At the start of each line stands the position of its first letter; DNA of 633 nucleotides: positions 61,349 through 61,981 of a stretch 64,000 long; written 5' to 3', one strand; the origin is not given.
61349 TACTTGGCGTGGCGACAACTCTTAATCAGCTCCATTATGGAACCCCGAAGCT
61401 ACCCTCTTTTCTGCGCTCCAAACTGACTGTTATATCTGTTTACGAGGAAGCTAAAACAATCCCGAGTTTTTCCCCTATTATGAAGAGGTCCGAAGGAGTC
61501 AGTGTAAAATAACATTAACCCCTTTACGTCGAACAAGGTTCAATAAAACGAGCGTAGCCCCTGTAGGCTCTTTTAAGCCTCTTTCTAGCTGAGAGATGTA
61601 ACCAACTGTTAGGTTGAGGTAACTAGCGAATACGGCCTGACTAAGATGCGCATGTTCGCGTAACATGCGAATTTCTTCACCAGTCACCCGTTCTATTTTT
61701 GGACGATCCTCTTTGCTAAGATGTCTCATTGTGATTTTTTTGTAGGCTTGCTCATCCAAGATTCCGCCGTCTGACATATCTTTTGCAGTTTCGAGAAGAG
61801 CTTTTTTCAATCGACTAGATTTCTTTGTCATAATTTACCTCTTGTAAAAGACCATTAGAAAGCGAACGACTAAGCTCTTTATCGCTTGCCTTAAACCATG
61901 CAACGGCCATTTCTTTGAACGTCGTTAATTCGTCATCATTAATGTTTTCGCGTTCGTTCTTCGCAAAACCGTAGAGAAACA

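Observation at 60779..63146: Toxin-antitoxin cassette sits between ~511-bp direct repeats made from the 3' end of a TPR gene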

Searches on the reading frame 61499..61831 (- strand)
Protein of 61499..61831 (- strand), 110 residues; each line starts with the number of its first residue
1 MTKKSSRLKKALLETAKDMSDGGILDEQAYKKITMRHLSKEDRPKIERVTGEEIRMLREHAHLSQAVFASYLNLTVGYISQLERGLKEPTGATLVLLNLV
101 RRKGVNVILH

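Call 5: search_protein_families(library=pfam, proteins=[window:61499-61831:-], max_evalue=0.01)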
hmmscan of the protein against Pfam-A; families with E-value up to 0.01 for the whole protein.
window:61499-61831:- (110 aa): 3 families
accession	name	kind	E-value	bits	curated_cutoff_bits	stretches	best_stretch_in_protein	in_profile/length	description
PF01381.28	HTH_3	-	1.9e-09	37.9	23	1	54-97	1-44/55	Helix-turn-helix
PF13560.12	HTH_31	-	1.1e-06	29.2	27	1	51-94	3-47/64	Helix-turn-helix domain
PF03179.20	V-ATPase_G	-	0.0074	17.3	28.6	1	2-67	25-93/105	Vacuolar (H+)-ATPase G subunit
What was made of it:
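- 61499..61831 (-): Antitoxin gene, 110 aa. It has an N-terminal extension followed by a C-terminal Xre-type HTH, as in HigA2, and overlaps the toxin gene by 17 nt. HTH_3 at E 1.9e-9 and HTH_31 (call 5).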

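Call 6: search_protein_families(library=ncbifam, proteins=[window:61499-61831:-], max_evalue=0.01)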
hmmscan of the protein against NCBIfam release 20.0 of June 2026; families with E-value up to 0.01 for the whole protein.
window:61499-61831:- (110 aa): 5 families
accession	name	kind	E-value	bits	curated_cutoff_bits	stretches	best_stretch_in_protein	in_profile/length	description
TIGR03830.1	CxxCG_CxxCG_HTH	subfamily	5.3e-08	32.7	61.8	1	24-102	41-118/127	type II TA system antitoxin MqsA family protein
NF038139.1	Reg_Aceta_RamB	equivalog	0.00066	18.4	700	1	51-93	4-46/465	acetate metabolism transcriptional regulator RamB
NF007257.0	PRK09706.1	subfamily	0.0029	17.4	101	1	47-98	3-54/135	transcriptional repressor DicA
TIGR03070.1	couple_hipB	subfamily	0.005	16.8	71.65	1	51-87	4-40/58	type II toxin-antitoxin system Y4mF family antitoxin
TIGR00270.2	TIGR00270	equivalog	0.0092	15.8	110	1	45-91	71-117/159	multiprotein bridging factor aMBF1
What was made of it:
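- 61499..61831 (-): The match to the MqsA family model is below its cut-off (call 6).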

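Call 12: find_encoding_contigs(protein=window:61499-61831:-, flank=10000, max_places=10)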
Protein window:61499-61831:- (110 aa): 3 contigs read that carry it; 2 places shown.
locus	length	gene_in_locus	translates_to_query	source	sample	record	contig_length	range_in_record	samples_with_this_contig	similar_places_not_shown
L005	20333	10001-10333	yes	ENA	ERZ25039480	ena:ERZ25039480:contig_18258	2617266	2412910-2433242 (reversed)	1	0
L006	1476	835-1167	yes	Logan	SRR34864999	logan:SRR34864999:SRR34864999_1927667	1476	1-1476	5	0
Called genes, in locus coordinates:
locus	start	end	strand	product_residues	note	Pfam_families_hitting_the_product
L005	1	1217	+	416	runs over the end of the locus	PF05496:RuvB_N, PF13191:AAA_16 (faint), PF00004:AAA, PF07728:AAA_5 (weak), PF13173:AAA_14 (weak), PF16193:AAA_assoc_2, PF12002:MgsA_C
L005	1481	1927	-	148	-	PF02675:AdoMet_dc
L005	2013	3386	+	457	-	PF00206:Lyase_1, PF10415:FumaraseC_C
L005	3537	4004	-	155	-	PF01476:LysM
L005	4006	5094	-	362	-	PF01116:F_bP_aldolase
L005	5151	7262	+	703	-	PF03190:Thioredox_DsbH, PF13899:Thioredoxin_7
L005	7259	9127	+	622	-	PF14559:TPR_19 (faint), PF13181:TPR_8 (faint), PF13414:TPR_11 (faint), PF23914:TPR_CcmH_CycH (faint)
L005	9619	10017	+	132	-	PF06296:RelE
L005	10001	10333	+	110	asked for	PF13560:HTH_31 (weak), PF01381:HTH_3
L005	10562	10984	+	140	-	-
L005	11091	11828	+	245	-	-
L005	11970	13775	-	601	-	PF00009:GTP_EFTU, PF03144:GTP_EFTU_D2, PF22042:EF-G_D2, PF00679:EFG_C, PF21018:BipA_C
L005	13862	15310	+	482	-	PF03448:MgtE_N, PF00571:CBS, PF01769:MgtE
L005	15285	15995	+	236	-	-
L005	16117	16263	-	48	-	-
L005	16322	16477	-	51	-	-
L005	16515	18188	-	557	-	PF03050:DDE_Tnp_IS66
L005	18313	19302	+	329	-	PF03797:Autotransporter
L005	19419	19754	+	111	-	-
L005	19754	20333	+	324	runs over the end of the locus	-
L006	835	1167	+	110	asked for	PF13560:HTH_31 (weak), PF01381:HTH_3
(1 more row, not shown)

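Call 29: find_encoding_contigs(protein=P0123, flank=10000, max_places=4)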
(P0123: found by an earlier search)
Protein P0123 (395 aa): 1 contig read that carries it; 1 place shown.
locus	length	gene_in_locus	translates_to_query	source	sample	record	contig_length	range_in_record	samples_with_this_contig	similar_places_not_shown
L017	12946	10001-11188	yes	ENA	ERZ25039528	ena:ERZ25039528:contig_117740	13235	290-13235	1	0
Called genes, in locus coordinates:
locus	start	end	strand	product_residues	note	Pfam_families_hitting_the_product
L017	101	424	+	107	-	-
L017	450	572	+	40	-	-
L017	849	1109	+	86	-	-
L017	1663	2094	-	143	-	PF13679:Methyltransf_32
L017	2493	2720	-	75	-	-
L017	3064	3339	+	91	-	PF16193:AAA_assoc_2 (weak)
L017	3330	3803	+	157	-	PF16193:AAA_assoc_2, PF12002:MgsA_C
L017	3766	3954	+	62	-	PF12002:MgsA_C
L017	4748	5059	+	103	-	-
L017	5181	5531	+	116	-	PF00206:Lyase_1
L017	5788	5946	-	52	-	-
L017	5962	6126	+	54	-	PF10415:FumaraseC_C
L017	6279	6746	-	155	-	PF01476:LysM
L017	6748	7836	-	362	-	PF01116:F_bP_aldolase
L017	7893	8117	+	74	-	PF03190:Thioredox_DsbH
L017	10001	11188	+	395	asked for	-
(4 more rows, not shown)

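Call 31: find_encoding_contigs(protein=P0131, flank=8000, max_places=6)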
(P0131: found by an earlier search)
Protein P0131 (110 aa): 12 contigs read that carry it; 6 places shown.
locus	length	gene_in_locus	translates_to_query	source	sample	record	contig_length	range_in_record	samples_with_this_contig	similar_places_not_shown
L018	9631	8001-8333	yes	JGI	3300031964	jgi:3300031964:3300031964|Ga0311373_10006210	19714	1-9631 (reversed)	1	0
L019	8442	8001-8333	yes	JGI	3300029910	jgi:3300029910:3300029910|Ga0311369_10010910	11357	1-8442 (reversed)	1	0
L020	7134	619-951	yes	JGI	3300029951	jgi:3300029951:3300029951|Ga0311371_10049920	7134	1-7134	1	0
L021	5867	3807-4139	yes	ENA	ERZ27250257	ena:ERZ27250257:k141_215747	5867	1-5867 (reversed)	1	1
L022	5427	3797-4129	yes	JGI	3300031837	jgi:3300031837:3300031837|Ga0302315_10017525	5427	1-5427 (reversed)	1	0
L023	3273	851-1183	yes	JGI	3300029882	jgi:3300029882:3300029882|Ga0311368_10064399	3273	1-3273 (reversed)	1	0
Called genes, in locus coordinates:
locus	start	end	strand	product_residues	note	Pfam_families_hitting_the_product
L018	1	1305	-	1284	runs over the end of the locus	PF13174:TPR_6 (faint), PF13428:TPR_14 (faint), PF14559:TPR_19 (faint)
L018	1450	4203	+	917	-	PF00931:NB-ARC, PF13191:AAA_16 (faint), PF13401:AAA_22 (faint)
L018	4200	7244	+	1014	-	PF00560:LRR_1 (faint), PF13516:LRR_6 (faint)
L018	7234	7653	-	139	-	-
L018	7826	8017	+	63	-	PF06296:RelE (faint)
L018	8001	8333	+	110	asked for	PF13560:HTH_31 (weak), PF01381:HTH_3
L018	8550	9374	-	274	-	PF03537:Glyco_hydro_114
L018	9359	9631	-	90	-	?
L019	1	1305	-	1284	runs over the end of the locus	PF13174:TPR_6 (faint), PF13428:TPR_14 (faint), PF14559:TPR_19 (faint)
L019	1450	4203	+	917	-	PF00931:NB-ARC, PF13191:AAA_16 (faint), PF13401:AAA_22 (faint)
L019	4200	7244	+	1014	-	PF00560:LRR_1 (faint), PF13516:LRR_6 (faint)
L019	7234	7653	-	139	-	-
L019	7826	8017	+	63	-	PF06296:RelE (faint)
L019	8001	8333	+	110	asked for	PF13560:HTH_31 (weak), PF01381:HTH_3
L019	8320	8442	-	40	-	?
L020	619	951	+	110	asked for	PF13560:HTH_31 (weak), PF01381:HTH_3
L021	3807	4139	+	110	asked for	PF13560:HTH_31 (weak), PF01381:HTH_3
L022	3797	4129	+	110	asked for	PF13560:HTH_31 (weak), PF01381:HTH_3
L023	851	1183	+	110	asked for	PF13560:HTH_31 (weak), PF01381:HTH_3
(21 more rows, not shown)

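Call 32: find_encoding_contigs(protein=P0132, flank=8000, max_places=5)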
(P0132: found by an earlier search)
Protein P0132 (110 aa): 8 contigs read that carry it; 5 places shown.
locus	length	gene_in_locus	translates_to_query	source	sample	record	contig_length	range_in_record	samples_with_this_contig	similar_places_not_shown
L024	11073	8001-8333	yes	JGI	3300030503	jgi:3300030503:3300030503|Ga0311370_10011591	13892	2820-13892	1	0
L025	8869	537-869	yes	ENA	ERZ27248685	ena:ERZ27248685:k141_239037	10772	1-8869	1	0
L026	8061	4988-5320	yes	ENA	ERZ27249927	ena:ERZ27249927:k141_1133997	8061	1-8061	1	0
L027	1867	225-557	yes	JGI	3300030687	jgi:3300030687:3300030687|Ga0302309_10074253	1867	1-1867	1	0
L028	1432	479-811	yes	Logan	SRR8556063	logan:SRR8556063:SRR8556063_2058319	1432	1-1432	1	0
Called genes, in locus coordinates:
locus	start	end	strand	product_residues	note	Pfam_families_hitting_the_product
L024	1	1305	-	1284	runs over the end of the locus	PF13174:TPR_6 (faint), PF13428:TPR_14 (faint), PF14559:TPR_19 (faint)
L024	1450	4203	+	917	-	PF00931:NB-ARC, PF13191:AAA_16 (faint), PF13401:AAA_22 (faint)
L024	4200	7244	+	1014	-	PF00560:LRR_1 (faint), PF13516:LRR_6 (faint)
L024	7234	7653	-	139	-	-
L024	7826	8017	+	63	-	PF06296:RelE (faint)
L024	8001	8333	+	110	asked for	PF13560:HTH_31 (weak), PF01381:HTH_3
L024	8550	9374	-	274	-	PF03537:Glyco_hydro_114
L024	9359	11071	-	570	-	?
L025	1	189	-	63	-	?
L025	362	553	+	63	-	PF06296:RelE (faint)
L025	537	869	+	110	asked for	PF13560:HTH_31 (weak), PF01381:HTH_3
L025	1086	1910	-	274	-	PF03537:Glyco_hydro_114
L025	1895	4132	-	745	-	-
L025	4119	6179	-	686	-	-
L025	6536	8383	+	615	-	PF02163:Peptidase_M50, PF00595:PDZ (faint), PF13180:PDZ_2 (faint), PF17820:PDZ_6 (weak)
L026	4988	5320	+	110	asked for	PF13560:HTH_31 (weak), PF01381:HTH_3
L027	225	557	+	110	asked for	PF13560:HTH_31 (weak), PF01381:HTH_3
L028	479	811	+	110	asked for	PF13560:HTH_31 (weak), PF01381:HTH_3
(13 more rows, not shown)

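Call 35: search_solved_structures(query=window:61499-61831:-, max_evalue=0.01, show_alignments=1)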
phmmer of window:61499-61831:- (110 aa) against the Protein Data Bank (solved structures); distinct sequences matched with E-value up to 0.01: 3.
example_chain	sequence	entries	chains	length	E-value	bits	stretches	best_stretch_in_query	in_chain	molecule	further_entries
5jaa_A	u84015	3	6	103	0.0011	22.8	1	32-103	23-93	Antitoxin igA-2 | Antitoxin HigA-2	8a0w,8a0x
5j9i_A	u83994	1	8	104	0.0011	22.8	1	32-103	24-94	Antitoxin igA-2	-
9tv9_A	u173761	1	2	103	0.0064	20.3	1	32-103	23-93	Antitoxin HigA-2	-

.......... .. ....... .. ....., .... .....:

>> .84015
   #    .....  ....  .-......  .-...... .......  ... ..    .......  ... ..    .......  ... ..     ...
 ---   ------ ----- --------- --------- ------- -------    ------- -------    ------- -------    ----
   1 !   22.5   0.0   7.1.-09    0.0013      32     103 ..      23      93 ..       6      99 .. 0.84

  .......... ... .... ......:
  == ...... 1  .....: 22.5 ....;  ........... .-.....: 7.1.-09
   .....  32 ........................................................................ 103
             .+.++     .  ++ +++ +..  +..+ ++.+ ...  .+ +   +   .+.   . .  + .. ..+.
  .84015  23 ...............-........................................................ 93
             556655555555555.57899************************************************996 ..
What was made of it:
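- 61499..61831 (-): The only PDB hits are HigA-2, with residues 32-103 aligning to 23-93 (call 35).
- On HigA2-like / Xre-HTH type II antitoxins: About 50 residues precede the HTH, and residues 32-103 align to HigA-2 residues 23-93 (call 35).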

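Call 38: find_related_loci(query=L005:7259-9127:+, collection=metagenome_contigs, flank=6000)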
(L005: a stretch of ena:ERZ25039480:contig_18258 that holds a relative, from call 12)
Query L005:7259-9127:+ (622 aa) in metagenome_contigs; peptide patterns used: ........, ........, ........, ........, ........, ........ (x = any residue, [..] = any of these).
115 stretches matched a pattern; 3 encode a relative of the query (tblastn E <= 1e-3); 3 distinct loci.
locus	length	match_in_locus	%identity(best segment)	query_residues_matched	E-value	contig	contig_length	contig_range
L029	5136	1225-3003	85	25-617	0e+0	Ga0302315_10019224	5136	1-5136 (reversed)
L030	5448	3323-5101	85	25-617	0e+0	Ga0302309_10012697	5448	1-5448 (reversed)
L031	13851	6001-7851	78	1-617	0e+0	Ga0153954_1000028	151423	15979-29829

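Call 77: search_protein_families(library=padloc, proteins=[window:61499-61831:-], max_evalue=0.001)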
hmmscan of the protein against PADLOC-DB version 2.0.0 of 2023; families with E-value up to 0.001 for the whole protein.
window:61499-61831:- (110 aa): 2 families
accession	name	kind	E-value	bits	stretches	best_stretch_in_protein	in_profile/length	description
PDLC02926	HTH_VI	-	6.9e-08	30.7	1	51-94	3-46/92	-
PDLC03665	Control_protein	-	2e-05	22.7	1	49-86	8-46/77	control protein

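Call 78: search_protein_families(library=phrogs, proteins=[window:61499-61831:-], max_evalue=0.001)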
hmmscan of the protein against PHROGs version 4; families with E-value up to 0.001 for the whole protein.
window:61499-61831:- (110 aa): 7 families
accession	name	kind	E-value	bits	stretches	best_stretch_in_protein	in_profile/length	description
phrog_2104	-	unknown function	2.5e-21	76.8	1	5-108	2-98/103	-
phrog_8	-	transcription regulation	1.4e-06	29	1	32-96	59-123/346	transcriptional regulator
phrog_5823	-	transcription regulation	0.00017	21.9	1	49-94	6-52/404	transcriptional regulator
phrog_2439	-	transcription regulation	0.00037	20.5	1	49-96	7-54/367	transcriptional regulator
phrog_3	-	transcription regulation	0.00045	21.1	1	36-94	77-130/430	transcriptional repressor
phrog_4836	-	transcription regulation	0.00065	20.3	1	47-95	73-121/194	CII-like regulator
phrog_1373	-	transcription regulation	0.00095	20.2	1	38-94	55-108/166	transcriptional regulator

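Call 85: find_encoding_contigs(protein=P0128, flank=6000, max_places=4)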
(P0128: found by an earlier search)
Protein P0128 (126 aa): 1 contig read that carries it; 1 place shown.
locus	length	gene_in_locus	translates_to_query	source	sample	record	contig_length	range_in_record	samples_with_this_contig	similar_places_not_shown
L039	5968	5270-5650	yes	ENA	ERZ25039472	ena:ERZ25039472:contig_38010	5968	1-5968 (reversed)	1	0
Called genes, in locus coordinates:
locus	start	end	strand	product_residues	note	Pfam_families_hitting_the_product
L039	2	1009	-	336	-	?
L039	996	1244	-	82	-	-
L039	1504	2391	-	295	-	-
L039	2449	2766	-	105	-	-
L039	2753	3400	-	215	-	PF01656:CbiA, PF10609:ParA (weak)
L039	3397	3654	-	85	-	PF12728:HTH_17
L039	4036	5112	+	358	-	PF00589:Phage_integrase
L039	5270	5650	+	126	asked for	PF06296:RelE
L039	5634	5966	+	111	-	?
